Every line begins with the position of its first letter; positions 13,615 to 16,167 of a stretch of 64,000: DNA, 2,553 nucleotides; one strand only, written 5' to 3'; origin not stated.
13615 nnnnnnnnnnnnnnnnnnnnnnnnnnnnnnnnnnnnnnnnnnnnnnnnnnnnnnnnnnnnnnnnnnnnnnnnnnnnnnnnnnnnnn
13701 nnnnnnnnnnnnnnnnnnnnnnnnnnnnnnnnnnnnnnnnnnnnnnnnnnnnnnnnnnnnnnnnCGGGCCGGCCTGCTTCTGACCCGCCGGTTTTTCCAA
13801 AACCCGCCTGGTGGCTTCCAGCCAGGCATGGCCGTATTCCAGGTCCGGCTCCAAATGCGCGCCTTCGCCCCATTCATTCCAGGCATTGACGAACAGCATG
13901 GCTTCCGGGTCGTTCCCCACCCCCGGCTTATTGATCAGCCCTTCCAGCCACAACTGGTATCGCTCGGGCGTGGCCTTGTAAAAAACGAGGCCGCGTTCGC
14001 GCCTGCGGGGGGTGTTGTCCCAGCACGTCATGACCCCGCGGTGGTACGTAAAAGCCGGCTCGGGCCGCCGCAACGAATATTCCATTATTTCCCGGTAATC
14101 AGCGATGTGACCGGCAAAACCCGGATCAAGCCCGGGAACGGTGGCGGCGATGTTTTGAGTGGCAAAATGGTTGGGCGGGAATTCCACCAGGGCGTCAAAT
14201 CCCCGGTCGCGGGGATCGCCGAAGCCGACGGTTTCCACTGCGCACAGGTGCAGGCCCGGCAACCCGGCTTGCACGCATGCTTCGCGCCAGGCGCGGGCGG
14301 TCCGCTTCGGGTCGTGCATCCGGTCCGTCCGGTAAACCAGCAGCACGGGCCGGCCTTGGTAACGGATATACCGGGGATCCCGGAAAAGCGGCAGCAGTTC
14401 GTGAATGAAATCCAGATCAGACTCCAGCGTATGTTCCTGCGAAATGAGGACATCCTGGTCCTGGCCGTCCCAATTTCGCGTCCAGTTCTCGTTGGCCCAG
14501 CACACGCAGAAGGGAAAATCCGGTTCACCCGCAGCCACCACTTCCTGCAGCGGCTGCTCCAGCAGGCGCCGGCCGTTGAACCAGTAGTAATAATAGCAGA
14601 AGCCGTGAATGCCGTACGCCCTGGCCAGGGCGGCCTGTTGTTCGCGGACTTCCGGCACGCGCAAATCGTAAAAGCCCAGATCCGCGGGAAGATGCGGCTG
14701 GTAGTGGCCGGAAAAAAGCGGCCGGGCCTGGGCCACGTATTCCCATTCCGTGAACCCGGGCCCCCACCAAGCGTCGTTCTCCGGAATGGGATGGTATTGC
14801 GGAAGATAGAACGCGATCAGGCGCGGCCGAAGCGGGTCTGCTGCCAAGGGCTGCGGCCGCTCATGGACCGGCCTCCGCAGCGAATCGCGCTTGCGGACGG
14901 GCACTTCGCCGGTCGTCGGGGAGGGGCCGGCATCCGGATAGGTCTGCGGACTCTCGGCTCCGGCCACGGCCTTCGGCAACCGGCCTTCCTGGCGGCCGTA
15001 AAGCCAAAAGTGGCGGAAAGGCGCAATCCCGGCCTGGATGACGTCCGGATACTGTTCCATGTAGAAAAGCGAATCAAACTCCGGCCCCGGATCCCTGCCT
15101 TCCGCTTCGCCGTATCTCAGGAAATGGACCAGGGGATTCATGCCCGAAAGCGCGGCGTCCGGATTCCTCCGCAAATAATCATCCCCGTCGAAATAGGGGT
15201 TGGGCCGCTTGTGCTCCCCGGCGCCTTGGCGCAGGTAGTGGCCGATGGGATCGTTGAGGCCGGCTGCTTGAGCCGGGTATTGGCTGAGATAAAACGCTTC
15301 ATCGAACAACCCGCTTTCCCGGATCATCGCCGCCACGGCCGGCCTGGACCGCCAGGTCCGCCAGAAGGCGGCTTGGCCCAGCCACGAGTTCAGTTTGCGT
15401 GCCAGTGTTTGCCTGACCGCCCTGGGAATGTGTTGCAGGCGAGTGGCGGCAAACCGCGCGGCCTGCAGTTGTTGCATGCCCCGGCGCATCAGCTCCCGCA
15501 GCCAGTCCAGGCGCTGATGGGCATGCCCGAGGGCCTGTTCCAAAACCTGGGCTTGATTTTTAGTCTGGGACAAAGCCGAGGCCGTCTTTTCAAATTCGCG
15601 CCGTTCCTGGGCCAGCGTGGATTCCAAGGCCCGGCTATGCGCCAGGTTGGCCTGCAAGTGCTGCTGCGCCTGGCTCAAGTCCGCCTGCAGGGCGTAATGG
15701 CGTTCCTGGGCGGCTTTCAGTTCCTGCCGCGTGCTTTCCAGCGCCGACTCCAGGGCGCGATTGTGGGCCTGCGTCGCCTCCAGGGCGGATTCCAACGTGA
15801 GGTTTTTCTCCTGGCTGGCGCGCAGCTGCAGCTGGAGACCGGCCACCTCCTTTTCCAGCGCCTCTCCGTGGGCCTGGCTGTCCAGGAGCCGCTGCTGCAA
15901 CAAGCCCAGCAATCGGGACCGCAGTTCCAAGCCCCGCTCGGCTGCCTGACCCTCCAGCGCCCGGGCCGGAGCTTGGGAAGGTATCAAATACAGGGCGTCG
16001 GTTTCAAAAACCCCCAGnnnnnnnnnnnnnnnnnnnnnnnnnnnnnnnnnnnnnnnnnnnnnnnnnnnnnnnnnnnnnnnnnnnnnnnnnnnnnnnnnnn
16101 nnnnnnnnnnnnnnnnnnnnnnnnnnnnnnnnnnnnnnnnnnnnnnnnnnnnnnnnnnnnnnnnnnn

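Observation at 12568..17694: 1708-aa single-polypeptide fusion MT-MT-coiled coil-WbsX-GT4: candidate combined terminator, molecular ruler and polymerase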

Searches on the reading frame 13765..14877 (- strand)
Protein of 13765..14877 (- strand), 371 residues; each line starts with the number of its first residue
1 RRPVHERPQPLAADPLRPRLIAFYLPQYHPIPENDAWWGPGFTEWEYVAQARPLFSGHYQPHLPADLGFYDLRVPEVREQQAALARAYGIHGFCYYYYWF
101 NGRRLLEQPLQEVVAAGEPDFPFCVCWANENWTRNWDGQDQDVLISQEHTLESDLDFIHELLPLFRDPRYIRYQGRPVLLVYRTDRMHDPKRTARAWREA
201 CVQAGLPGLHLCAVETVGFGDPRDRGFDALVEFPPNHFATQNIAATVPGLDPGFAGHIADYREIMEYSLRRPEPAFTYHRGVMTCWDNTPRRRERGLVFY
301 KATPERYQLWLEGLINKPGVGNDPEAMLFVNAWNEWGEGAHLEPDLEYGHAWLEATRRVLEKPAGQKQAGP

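Call 38: predict_structure(alignment_id=A2)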
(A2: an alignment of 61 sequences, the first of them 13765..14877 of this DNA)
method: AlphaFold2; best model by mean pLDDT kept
length: 371 residues; sequences in the alignment: 61
mean_pLDDT: 90.3   pTM: 0.91
mean pLDDT of the five models: 90.3, 90.2, 89.8, 88.8, 83.0
residues with pLDDT >= 90: 262; 70-90: 78; 50-70: 25; < 50: 6
segments of 3 or more residues with pLDDT < 50: 1-3
pLDDT, mean of each block of 10 residues (from residue 1): 68 89 82 63 73 95 81 89 96 96 88 95 97 77 87 96 98 98 95 98 98 92 98 90 97 97 96 95 96 94 98 90 90 92 94 97 71 45
secondary structure, 60 per line:
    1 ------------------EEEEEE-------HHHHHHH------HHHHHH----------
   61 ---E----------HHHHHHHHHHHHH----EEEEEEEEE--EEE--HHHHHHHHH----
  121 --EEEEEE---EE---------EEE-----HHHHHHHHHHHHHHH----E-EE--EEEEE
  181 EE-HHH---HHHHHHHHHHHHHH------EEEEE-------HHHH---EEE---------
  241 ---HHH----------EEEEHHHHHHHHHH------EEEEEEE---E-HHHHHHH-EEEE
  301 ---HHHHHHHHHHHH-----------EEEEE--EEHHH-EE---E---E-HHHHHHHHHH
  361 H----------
elements in order: E19-24 H32-38 H45-50 H75-87 E92-100 E103-105 H108-116 E123-128 E143-145 H151-165 E176-182 H190-203 E210-214 H222-225 E229-231 E257-260 H261-270 E277-283 H289-295 E297-300 H304-315 E327-331 H351-361

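Call 42: fold_search(model_id=the predicted structure, library=pdb)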
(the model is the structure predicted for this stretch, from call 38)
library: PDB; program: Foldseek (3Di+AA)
matches with E <= 10: 1176; with E <= 0.001: 47
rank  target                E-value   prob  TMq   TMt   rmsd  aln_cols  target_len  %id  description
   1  4ad0_C                1.6e-12  1.00  0.56  0.64   7.1       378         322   13  Structure of the GH99 endo-alpha-mannosidase from Bacteriodes thetaiotaomicron in complex with BIS-TRIS-Propane (released 2012-02-01)
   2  6zfn_AAA              3.8e-12  1.00  0.58  0.61   6.7       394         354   15  Structure of an inactive E404Q variant of the catalytic domain of human endo-alpha-mannosidase MANEA in complex with (released 2020-11-18)
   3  4acz_B                6.2e-12  1.00  0.56  0.61   7.4       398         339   13  Structure of the GH99 endo-alpha-mannosidase from Bacteroides thetaiotaomicron (released 2012-02-01)
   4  5ngw                  6.2e-12  1.00  0.58  0.59   8.0       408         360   13  Glycoside hydrolase-like protein (released 2018-01-31)
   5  6zdf_C                8.5e-12  1.00  0.57  0.59   7.8       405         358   14  Structure of the catalytic domain of human endo-alpha-mannosidase MANEA in complex with HEPES (released 2020-11-18)
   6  4ad0_B                1.3e-11  1.00  0.55  0.62   7.3       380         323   14  Structure of the GH99 endo-alpha-mannosidase from Bacteriodes thetaiotaomicron in complex with BIS-TRIS-Propane (released 2012-02-01)
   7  6zdf_B                1.5e-11  1.00  0.56  0.58   7.8       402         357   14  Structure of the catalytic domain of human endo-alpha-mannosidase MANEA in complex with HEPES (released 2020-11-18)
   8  6zdc                  1.6e-11  1.00  0.57  0.60   7.0       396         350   14  Structure of the catalytic domain of human endo-alpha-mannosidase MANEA in complex with nickel (released 2020-11-18)
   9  6zfq                  1.8e-11  1.00  0.59  0.63   7.3       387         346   15  Structure of the catalytic domain of human endo-alpha-mannosidase MANEA in complex with bis-tris (released 2020-11-18)
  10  4ad0_A                2.0e-11  1.00  0.55  0.63   7.5       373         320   13  Structure of the GH99 endo-alpha-mannosidase from Bacteriodes thetaiotaomicron in complex with BIS-TRIS-Propane (released 2012-02-01)
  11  6zdk                  2.3e-11  1.00  0.59  0.60   7.3       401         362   13  Structure of the catalytic domain of human endo-alpha-mannosidase MANEA in complex with HEPES and hexatungstotellurate(V (released 2020-11-18)
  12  4ad0_D                2.4e-11  1.00  0.57  0.65   7.0       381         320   14  Structure of the GH99 endo-alpha-mannosidase from Bacteriodes thetaiotaomicron in complex with BIS-TRIS-Propane (released 2012-02-01)
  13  6fwg_A                2.7e-11  1.00  0.54  0.57   8.2       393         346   13  Structure of an E333Q variant of the GH99 endo-alpha-mannanase from Bacteroides xylanisolvens in complex with tetraman (released 2019-09-18)
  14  6zfa_AAA              3.1e-11  1.00  0.60  0.62   7.3       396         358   14  Structure of the catalytic domain of human endo-alpha-mannosidase MANEA in complex with GlcIFG, alpha-1,2-mannobiose (released 2020-11-18)
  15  4ad5_A                3.1e-11  1.00  0.57  0.60   8.2       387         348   13  Structure of the GH99 endo-alpha-mannosidase from Bacteroides xylanisolvens in complex with glucose-1,3-deoxymannojiri (released 2012-02-01)
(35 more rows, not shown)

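Call 45: search_solved_structures(query=A4, max_evalue=10, show_alignments=3)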
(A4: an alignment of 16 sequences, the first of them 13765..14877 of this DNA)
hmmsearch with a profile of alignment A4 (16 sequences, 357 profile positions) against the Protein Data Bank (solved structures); distinct sequences matched with E-value up to 10: 14.
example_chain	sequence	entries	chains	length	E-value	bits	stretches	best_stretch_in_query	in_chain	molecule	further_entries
5ngw_A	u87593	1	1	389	4.8e-06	29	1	156-337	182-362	OpGH99A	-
5lyr_A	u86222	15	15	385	0.00035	22.9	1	260-341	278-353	Glycosyl hydrolase family 71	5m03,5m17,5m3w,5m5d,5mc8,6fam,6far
4ad1_A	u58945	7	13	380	0.00058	22.2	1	260-341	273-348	GLYCOSYL HYDROLASE FAMILY 71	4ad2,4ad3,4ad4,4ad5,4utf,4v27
5mel_A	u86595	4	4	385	0.0021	20.3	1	260-341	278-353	Glycosyl hydrolase family 71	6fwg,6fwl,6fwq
6fwo_A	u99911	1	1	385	0.0021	20.3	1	260-341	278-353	Glycosyl hydrolase family 71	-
4v28_A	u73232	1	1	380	0.0036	19.6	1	260-341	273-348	GLYCOSYL HYDROLASE FAMILY 71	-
4acz_B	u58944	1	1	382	0.11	14.6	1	311-337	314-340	ENDO-ALPHA-MANNOSIDASE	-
4acy_A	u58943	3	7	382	0.12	14.6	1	311-337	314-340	ENDO-ALPHA-MANNOSIDASE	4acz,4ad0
7nvl_N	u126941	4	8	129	0.18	14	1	110-143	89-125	Nanobody Nb18 | Nanobody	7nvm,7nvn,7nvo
3w94_A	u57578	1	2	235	0.25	13.5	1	262-333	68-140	Enteropeptidase-1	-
8tpu_A9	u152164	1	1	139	0.27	13.4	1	130-216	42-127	60S ribosomal protein L35ae, putative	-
3jbn_A9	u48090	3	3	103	0.34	13.1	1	132-213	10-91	60S ribosomal protein eL33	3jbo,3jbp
3b6u_A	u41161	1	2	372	0.4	12.9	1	160-311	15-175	Kinesin-like protein KIF3B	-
3j79_9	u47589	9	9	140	0.47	12.6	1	131-216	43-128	60S ribosomal protein eL33 | 60S ribosomal protein L35Ae, putative | 60S ribosomal protein L35ae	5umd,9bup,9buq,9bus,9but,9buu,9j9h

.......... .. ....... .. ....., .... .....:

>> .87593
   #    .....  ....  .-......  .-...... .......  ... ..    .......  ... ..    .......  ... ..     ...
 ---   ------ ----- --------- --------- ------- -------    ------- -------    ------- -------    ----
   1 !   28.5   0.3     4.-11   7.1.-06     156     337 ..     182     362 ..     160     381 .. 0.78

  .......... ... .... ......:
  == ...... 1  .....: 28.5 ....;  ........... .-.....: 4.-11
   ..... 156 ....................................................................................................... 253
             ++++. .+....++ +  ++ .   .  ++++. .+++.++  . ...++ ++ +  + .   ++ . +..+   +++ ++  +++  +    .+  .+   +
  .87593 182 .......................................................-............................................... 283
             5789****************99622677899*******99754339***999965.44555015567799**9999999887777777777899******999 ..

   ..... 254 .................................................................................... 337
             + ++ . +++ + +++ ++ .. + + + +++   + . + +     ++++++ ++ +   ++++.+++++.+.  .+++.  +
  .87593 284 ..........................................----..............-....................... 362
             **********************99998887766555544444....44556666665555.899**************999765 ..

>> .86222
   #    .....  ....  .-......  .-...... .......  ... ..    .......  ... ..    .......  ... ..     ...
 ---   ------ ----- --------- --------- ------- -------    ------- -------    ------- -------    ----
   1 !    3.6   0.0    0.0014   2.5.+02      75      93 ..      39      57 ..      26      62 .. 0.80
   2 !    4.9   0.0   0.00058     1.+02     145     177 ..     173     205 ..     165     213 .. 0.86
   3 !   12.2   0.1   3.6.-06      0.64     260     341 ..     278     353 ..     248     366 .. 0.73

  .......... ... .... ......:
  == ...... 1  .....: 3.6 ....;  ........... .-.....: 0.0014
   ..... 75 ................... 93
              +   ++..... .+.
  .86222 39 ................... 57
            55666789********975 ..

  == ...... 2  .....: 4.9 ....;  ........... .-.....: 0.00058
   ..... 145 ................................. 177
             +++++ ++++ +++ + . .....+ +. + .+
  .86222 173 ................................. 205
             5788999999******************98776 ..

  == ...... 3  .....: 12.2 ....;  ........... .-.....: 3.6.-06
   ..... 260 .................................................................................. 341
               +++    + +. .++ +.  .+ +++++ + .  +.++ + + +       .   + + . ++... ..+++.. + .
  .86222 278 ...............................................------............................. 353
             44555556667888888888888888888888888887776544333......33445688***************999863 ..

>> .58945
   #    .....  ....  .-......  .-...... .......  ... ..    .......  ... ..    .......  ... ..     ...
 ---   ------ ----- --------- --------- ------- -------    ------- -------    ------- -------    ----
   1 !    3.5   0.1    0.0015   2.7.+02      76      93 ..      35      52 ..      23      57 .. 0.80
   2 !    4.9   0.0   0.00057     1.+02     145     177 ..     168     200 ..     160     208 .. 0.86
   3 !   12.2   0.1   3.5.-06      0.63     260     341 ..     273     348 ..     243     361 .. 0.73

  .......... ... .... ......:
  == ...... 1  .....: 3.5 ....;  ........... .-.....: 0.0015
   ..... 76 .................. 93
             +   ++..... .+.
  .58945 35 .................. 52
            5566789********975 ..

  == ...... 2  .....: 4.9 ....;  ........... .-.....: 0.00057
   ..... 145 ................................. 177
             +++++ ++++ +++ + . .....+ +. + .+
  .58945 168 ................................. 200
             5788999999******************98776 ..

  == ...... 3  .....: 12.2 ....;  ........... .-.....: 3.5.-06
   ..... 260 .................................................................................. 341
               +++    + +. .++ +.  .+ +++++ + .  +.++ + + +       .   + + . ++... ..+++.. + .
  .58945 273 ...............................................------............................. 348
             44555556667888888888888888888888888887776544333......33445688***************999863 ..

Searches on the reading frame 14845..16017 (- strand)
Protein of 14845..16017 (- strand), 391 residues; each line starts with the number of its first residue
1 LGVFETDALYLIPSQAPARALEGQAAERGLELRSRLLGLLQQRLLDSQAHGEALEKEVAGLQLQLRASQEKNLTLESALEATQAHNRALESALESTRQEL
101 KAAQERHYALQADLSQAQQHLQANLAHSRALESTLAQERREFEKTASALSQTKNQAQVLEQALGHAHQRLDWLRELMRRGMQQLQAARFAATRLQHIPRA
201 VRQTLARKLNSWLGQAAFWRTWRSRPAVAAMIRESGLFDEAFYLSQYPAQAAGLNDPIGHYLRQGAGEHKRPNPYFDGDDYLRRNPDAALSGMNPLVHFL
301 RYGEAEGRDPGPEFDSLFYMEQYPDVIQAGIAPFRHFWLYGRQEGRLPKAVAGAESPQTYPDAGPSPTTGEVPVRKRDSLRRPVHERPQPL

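Call 47: predict_structure(alignment_id=A3)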
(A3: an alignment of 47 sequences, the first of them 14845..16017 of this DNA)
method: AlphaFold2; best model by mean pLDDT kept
length: 391 residues; sequences in the alignment: 47
mean_pLDDT: 81.8   pTM: 0.43
mean pLDDT of the five models: 81.8, 81.8, 81.5, 81.4, 80.6
residues with pLDDT >= 90: 256; 70-90: 36; 50-70: 25; < 50: 74
segments of 3 or more residues with pLDDT < 50: 1-19, 192-208, 210-212, 361-391
pLDDT, mean of each block of 10 residues (from residue 1): 39 41 70 87 93 96 97 97 98 98 98 97 97 96 94 92 92 92 77 46 46 52 79 96 94 84 94 97 95 95 96 97 96 97 95 63 44 42 42 40
secondary structure, 60 per line:
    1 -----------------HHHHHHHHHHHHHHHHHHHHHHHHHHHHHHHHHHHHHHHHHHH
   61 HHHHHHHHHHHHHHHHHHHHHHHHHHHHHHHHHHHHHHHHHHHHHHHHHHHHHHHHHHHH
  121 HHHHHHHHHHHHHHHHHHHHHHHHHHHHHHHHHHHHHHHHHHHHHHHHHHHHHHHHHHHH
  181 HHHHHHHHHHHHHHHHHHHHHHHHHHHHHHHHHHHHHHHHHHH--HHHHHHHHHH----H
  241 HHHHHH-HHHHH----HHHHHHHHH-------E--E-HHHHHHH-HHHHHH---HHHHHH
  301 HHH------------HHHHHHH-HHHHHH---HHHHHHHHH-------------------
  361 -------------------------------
elements in order: H18-223 H226-235 H240-246 H248-252 H257-265 H278-284 H286-291 H295-303 H316-322 H324-329 H333-341

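Call 54: fold_search(model_id=the predicted structure, library=pdb)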
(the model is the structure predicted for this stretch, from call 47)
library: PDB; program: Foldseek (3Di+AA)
matches with E <= 10: 2; with E <= 0.001: 0
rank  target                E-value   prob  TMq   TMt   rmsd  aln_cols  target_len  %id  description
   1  8k1s_I                6.6e+00  0.02  0.10  0.09  15.0       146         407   14  Potassium transporter KtrAB from Bacillus subtilis in ADP-bound state (released 2024-04-03)
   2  8iyj_A2               7.0e+00  0.01  0.08  0.08  36.6       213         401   14  Cryo-EM structure of the 48-nm repeat doublet microtubule from mouse sperm (released 2023-07-05)

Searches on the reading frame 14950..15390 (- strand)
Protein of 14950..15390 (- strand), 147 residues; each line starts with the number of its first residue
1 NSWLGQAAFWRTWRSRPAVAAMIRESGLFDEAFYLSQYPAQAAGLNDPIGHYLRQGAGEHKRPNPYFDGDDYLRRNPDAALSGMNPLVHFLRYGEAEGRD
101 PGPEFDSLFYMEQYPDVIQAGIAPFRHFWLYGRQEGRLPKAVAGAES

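Call 49: search_protein_families(library=pfam, proteins=[window:14950-15390:-], max_evalue=10)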
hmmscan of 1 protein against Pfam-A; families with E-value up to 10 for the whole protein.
window:14950-15390:- (147 aa): 0 families
